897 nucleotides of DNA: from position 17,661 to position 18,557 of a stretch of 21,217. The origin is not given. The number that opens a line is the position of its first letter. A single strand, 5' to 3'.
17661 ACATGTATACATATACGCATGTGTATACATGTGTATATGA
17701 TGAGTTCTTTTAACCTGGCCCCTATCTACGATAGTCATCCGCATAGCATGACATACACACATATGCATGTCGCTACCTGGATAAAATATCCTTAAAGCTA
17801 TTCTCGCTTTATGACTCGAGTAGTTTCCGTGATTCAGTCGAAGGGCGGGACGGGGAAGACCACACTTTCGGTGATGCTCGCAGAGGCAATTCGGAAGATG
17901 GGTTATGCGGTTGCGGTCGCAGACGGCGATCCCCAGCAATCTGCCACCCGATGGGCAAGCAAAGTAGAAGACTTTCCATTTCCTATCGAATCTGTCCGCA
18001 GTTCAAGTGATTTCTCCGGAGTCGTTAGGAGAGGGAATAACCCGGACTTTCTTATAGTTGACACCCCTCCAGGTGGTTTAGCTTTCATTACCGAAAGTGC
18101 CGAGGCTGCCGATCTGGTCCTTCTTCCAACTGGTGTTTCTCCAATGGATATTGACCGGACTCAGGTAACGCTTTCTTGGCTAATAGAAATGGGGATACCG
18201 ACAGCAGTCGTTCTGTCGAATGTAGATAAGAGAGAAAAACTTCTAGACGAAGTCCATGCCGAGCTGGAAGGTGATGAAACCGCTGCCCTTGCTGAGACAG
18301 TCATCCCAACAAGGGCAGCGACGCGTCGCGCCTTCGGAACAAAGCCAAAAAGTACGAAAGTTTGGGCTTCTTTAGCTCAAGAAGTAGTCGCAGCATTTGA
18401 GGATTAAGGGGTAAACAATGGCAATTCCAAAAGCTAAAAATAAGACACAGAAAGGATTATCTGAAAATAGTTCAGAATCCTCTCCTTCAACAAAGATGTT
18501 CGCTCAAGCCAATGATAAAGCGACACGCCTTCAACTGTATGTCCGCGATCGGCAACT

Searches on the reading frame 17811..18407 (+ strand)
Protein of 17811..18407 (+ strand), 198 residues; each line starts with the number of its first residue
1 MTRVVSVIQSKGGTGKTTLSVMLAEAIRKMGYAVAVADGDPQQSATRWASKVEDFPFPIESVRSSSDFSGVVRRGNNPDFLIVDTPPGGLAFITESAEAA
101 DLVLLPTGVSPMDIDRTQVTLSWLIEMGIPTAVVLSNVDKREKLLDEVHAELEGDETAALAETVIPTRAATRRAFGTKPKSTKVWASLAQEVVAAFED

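Call 8: search_protein_families(library=pfam, proteins=[window:17811-18407:+], max_evalue=0.01)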
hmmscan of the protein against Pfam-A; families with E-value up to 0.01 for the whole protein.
window:17811-18407:+ (198 aa): 11 families
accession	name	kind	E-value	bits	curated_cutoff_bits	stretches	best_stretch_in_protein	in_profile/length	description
PF13614.12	AAA_31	-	6.1e-14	52.8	27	1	2-47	1-46/177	AAA domain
PF01656.29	CbiA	-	2.3e-13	50.6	25.4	1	6-174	2-118/125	CobQ/CobB/MinD/ParA nucleotide binding domain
PF09140.17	MipZ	-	1.6e-08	34.6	20.7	1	4-47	2-46/262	ATPase MipZ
PF10609.15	ParA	-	5e-08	33.1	27.1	1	2-40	3-41/246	NUBPL iron-transfer P-loop NTPase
PF07015.17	VirC1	-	1.9e-07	31.1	24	0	4-50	3-49/231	VirC1 protein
PF16575.11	CLP1_P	-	0.00099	19.4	26.6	1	13-45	4-36/188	mRNA cleavage and polyadenylation factor CLP1 P-loop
PF02374.21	ArsA_ATPase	-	0.0018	18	24.3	0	8-44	6-42/305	Anion-transporting ATPase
PF13604.12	AAA_30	-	0.0057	16.9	27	1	3-37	18-52/191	AAA domain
PF02606.20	LpxK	-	0.0068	16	27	0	11-36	45-70/328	Tetraacyldisaccharide-1-P 4'-kinase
PF20720.3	nSTAND3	-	0.008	16.3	27.2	0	7-49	21-62/155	Novel STAND NTPase 3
PF03029.23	ATP_bind_1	-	0.0088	16.3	27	0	117-154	145-182/240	Conserved hypothetical ATP binding protein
